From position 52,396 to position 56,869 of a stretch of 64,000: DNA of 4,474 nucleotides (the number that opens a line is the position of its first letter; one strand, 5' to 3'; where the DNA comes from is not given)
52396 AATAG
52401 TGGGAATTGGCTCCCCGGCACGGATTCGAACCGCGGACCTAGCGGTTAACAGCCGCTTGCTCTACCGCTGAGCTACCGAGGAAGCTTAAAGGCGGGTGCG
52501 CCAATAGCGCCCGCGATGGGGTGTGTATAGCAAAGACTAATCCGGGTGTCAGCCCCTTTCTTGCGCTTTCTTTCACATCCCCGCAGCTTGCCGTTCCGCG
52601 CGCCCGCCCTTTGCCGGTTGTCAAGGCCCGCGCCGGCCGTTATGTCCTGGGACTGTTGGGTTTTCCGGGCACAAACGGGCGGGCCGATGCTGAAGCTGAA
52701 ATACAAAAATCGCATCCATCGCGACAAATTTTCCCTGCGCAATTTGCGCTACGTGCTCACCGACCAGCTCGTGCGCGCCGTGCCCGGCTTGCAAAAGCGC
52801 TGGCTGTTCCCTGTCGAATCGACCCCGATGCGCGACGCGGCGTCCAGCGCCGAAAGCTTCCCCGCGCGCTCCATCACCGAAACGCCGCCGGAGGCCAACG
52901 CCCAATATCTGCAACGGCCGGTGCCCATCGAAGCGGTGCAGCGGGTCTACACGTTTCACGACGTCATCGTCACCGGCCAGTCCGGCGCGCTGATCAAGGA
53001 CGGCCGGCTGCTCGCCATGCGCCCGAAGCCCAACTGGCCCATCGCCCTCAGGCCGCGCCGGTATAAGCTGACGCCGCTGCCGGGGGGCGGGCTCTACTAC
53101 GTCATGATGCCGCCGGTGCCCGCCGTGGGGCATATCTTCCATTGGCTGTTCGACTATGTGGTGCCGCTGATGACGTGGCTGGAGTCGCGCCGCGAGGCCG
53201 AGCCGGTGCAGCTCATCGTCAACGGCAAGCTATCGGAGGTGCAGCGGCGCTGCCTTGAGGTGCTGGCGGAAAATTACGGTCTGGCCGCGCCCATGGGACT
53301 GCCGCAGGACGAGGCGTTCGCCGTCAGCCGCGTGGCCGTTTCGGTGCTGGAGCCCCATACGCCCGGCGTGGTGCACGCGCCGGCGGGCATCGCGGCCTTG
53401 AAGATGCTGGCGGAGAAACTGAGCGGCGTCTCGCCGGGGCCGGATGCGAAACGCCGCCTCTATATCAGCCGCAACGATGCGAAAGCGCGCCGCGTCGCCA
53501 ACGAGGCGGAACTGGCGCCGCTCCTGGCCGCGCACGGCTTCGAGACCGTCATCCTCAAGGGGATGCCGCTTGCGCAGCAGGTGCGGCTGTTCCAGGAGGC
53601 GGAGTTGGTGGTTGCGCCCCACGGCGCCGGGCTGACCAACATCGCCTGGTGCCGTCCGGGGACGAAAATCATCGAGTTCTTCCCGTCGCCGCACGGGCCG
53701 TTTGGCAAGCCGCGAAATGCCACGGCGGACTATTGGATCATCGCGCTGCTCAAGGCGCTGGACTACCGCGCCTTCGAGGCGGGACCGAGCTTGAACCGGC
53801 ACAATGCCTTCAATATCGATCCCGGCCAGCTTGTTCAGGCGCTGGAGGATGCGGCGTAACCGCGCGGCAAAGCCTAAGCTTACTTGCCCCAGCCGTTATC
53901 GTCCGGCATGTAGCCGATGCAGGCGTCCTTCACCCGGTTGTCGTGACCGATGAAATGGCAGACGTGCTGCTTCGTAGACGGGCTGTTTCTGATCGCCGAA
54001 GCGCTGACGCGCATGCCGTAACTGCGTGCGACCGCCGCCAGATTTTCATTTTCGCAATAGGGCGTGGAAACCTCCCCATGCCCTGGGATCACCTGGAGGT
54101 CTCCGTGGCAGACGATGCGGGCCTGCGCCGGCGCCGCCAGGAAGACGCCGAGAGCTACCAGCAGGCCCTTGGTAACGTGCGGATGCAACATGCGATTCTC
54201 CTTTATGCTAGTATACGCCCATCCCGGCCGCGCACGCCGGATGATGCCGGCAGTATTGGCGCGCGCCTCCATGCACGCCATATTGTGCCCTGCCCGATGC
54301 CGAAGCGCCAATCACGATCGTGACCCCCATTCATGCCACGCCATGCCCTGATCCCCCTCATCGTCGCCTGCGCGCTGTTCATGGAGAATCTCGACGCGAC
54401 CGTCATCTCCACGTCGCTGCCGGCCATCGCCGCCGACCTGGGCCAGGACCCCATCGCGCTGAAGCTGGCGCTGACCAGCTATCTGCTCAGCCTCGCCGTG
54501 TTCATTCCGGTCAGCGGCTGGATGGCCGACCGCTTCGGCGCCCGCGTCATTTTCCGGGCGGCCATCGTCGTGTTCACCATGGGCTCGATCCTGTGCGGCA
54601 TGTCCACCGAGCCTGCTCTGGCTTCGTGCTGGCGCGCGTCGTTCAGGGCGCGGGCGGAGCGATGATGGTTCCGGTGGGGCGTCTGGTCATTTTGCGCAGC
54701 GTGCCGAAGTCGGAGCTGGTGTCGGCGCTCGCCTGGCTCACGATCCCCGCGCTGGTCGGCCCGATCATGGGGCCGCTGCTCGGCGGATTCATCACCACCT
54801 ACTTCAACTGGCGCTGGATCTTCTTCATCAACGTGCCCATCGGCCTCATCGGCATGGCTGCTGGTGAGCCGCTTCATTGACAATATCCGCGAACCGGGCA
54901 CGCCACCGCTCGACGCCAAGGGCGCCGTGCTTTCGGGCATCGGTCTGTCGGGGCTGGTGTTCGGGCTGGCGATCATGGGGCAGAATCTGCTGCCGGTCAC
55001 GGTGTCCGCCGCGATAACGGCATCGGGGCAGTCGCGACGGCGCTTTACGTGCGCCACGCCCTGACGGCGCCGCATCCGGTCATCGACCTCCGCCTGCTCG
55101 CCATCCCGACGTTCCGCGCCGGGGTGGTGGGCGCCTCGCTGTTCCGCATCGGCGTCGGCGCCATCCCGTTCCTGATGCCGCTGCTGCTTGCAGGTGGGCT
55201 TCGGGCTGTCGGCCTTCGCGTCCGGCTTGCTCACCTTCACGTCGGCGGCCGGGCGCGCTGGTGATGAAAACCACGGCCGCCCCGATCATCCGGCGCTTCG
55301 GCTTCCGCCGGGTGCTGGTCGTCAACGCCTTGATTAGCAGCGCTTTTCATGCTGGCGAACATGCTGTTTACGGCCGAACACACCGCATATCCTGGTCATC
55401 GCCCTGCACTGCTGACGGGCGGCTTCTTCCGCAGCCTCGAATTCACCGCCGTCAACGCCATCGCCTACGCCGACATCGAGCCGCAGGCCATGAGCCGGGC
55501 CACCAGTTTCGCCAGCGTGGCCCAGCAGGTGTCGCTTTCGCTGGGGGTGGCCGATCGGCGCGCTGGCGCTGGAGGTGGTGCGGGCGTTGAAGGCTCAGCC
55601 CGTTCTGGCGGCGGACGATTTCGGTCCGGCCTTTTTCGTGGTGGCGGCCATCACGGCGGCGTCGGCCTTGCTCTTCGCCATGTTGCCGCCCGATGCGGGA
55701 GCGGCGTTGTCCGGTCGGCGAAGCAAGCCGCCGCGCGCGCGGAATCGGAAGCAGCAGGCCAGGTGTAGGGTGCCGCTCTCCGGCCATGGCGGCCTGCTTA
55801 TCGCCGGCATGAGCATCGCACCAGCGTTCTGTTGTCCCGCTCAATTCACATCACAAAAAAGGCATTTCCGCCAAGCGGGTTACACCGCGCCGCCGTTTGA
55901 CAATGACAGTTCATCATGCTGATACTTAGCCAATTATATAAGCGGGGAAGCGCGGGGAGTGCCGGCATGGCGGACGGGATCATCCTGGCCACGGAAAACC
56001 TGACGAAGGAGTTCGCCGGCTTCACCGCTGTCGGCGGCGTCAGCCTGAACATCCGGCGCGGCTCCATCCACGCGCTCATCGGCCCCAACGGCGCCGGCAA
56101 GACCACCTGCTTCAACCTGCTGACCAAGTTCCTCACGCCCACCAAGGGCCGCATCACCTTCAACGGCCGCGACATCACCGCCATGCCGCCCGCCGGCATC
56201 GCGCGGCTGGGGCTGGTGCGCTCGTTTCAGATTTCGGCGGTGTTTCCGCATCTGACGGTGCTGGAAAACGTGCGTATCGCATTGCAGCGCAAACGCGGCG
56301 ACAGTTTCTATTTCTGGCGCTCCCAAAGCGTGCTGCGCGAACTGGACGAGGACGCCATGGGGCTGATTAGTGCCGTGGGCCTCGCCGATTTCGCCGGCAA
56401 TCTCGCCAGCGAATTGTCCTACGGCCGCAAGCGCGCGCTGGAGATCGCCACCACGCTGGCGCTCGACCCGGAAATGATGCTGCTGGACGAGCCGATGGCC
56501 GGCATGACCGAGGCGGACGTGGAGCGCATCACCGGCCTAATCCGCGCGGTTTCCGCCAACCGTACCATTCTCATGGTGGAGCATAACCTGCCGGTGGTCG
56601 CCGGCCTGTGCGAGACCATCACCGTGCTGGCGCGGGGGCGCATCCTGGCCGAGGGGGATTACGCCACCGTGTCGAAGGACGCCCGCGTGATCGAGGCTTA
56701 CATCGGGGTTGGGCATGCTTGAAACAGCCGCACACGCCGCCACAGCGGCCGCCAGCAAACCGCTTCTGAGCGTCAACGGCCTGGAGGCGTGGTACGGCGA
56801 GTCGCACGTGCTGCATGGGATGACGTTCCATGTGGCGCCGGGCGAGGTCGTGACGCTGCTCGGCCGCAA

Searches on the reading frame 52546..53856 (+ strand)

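Call 81: search_protein_families(library=pfam, proteins=[window:52546-53856:+], max_evalue=0.00001)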
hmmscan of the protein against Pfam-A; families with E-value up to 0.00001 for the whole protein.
window:52546-53856:+ (437 aa): 1 family
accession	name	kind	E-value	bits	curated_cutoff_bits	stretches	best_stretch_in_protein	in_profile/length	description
PF04577.19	Glyco_transf_61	-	1.2e-26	94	27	1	198-376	2-137/137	Glycosyltransferase 61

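Call 83: search_protein_families(library=ncbifam, proteins=[L084:1354-3582:+, L084:3593-8038:+, L084:8038-8559:+, L084:8960-9682:+, L084:851-1228:+], max_evalue=0.00001)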
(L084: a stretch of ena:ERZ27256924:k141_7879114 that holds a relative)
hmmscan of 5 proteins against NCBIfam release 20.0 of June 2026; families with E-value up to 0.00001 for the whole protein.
L084:1354-3582:+ (743 aa): 20 families
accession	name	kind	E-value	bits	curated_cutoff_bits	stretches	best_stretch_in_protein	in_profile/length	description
TIGR01783.1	TonB-siderophor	subfamily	1.6e-36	126.2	223.5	1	123-726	10-634/649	TonB-dependent siderophore receptor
NF041535.1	TonB_rec_PqqU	equivalog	1e-20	73.6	1200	1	180-328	93-244/676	TonB-dependent receptor PqqU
NF010010.0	PRK13483.1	equivalog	5.5e-20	70.9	927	2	429-711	362-637/660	ligand-gated channel protein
NF050067.1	TonBEntbctnRecCfrA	equivalog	2e-19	69.4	1200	1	433-730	386-681/698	TonB-dependent ferric enterobactin receptor CfrA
TIGR01779.1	TonB-B12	equivalog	1.9e-15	56.5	599.7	1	165-398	102-312/614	TonB-dependent vitamin B12 receptor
NF010038.0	PRK13513.1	equivalog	3e-15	55.8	942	2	188-219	135-166/659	ligand-gated channel protein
TIGR01786.1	TonB-hemlactrns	subfamily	1.1e-14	53.8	323.75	1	422-725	383-699/719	TonB-dependent hemoglobin/transferrin/lactoferrin family receptor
TIGR01785.1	TonB-hemin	subfamily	2.5e-13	49.4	316.85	1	182-722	93-665/677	TonB-dependent heme/hemoglobin receptor family protein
NF053590.1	TonB_dep_TOL0244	equivalog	1.4e-12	47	645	1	184-251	106-172/604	TOL_0244 family TonB-dependent receptor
NF041676.1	FecA_OM_dicitr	equivalog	1.4e-12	46.4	1100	1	165-680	195-701/773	TonB-dependent Fe(3+) dicitrate receptor FecA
NF010012.0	PRK13486.1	equivalog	9.4e-12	44.1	924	1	178-219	120-159/696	TonB-dependent receptor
NF007478.2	PRK10064.1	equivalog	2.7e-10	39.2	745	1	130-218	61-158/663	catecholate siderophore receptor CirA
NF049946.1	TonB_dep_CU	exception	4.9e-09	35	700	0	166-218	117-170/683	TonB-dependent receptor, CU motif-type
NF010011.0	PRK13484.1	equivalog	8.7e-09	34.2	1197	1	179-224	122-163/682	IreA family TonB-dependent siderophore receptor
NF007926.1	PRK10641.1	equivalog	1.4e-08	33.8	836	1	165-239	101-173/617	TonB-dependent vitamin B12 receptor BtuB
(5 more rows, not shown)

L084:3593-8038:+ (1482 aa): 9 families
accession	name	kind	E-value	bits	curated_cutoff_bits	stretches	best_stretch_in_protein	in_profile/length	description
NF004644.0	PRK05989.2-2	equivalog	0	1707.5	1248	1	5-1473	5-1285/1289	cobaltochelatase subunit CobN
NF004645.0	PRK05989.2-3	equivalog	2.2e-204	681.5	1619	1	437-1393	487-1457/1597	cobaltochelatase subunit CobN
TIGR02025.1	BchH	equivalog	6.2e-167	557.4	829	3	910-1377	820-1267/1271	magnesium chelatase subunit H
NF009140.0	PRK12493.1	equivalog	2.9e-155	519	1300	2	913-1377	864-1305/1313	magnesium chelatase subunit H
TIGR02257.1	cobalto_cobN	equivalog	1.3e-150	503.6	822.05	2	936-1372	813-1222/1226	cobaltochelatase subunit CobN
NF004646.0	PRK05989.2-4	equivalog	6.8e-135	451.1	1468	3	920-1374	802-1236/1277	cobaltochelatase subunit CobN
NF008973.0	PRK12321.1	equivalog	5.3e-133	445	1235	1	495-1360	347-1090/1105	cobaltochelatase subunit CobN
NF009942.0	PRK13405.1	equivalog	6.4e-133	444.7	1166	1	489-1377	406-1237/1245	magnesium chelatase subunit H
NF004643.0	PRK05989.2-1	equivalog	2.7e-105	353.4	1926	1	439-1375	250-1154/1184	cobaltochelatase subunit CobN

L084:8038-8559:+ (174 aa): 0 families

L084:8960-9682:+ (241 aa): 5 families
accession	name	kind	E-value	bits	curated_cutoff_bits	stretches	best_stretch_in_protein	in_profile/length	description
TIGR02797.1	exbB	equivalog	2.4e-89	298.7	206.2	1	11-220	1-211/211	tonB-system energizer ExbB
NF007722.0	PRK10414.1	equivalog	1e-78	264.2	402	1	6-230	6-232/244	tol-pal system-associated acyl-CoA thioesterase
TIGR02796.1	tolQ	equivalog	3e-46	157.9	221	1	13-216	3-212/216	protein TolQ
NF008066.0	PRK10801.1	equivalog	8.4e-24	84.3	403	1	13-201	7-200/230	Tol-Pal system protein TolQ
TIGR02805.1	exbB2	equivalog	9.8e-13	48.4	135.35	1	121-201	48-128/138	TonB-system energizer ExbB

L084:851-1228:+ (126 aa): 0 families

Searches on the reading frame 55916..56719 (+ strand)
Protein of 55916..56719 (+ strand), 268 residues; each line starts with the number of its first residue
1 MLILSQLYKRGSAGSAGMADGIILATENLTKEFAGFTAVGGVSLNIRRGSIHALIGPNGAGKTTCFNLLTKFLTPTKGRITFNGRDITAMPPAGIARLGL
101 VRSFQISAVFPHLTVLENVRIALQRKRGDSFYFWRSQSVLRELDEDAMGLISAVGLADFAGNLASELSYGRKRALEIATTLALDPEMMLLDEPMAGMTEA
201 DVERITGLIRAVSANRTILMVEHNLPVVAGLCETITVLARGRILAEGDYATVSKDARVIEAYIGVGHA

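Call 93: search_protein_families(library=pfam, proteins=[window:55916-56719:+], max_evalue=0.00001)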
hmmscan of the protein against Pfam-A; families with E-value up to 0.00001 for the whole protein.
window:55916-56719:+ (268 aa): 3 families
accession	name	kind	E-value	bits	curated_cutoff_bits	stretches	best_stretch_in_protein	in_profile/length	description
PF00005.33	ABC_tran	-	1e-29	104.3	25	1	41-195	3-137/137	ABC transporter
PF12399.14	BCA_ABC_TP_C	-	9.8e-08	31.9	25.5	1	242-268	1-27/27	Branched-chain amino acid ATP-binding cassette transporter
PF13304.12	AAA_21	-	4e-06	27.5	27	0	51-69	1-19/304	AAA domain, putative AbiEii toxin, Type IV TA system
